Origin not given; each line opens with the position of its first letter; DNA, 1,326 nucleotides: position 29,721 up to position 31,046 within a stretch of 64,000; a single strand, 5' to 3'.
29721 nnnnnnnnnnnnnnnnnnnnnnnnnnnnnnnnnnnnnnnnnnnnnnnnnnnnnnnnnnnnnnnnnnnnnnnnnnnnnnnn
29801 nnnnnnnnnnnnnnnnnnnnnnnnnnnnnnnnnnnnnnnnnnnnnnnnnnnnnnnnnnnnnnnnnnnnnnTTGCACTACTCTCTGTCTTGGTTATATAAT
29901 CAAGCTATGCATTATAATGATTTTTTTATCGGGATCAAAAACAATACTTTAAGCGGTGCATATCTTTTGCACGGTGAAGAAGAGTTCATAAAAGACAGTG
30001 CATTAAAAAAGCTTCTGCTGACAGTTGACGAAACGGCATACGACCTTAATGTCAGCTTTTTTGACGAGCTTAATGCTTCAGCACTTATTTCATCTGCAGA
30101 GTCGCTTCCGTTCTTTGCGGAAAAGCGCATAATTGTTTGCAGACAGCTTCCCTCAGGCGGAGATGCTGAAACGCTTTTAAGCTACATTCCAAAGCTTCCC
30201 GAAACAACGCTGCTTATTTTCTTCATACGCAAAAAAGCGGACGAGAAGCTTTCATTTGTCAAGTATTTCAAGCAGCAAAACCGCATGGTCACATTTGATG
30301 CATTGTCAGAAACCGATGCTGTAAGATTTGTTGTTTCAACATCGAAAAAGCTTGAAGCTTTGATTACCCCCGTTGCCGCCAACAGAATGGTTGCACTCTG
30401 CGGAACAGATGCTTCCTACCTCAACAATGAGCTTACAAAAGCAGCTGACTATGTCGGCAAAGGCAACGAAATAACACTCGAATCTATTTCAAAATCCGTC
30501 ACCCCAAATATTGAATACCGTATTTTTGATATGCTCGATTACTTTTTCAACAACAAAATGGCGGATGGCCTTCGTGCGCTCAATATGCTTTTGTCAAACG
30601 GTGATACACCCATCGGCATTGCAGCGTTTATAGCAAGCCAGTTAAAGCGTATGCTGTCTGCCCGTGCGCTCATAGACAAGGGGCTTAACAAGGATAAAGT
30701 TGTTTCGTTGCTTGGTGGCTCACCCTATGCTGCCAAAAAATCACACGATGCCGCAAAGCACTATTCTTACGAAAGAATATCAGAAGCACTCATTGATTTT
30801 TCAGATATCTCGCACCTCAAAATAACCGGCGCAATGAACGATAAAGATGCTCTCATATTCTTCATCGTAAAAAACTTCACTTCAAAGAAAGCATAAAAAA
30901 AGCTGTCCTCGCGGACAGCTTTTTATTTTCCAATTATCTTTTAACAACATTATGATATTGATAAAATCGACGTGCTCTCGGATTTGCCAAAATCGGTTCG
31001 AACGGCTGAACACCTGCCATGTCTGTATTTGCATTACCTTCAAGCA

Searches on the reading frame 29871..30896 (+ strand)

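Call 49: search_protein_families(library=pfam, proteins=[window:29871-30896:+], max_evalue=0.1)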
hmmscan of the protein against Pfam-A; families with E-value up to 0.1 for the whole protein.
window:29871-30896:+ (341 aa): 3 families
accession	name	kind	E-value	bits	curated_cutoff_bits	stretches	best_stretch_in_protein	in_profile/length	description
PF21694.2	DNA_pol3_delta_C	-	4.6e-18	65.8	27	1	217-334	3-120/121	DNA polymerase III delta subunit, C-terminal domain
PF06144.19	DNA_pol3_delta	-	3.1e-15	56.7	21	1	31-141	1-122/124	DNA polymerase III, delta subunit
PF15711.10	ILEI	-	0.0087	17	27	0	148-198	16-71/90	Interleukin-like EMT inducer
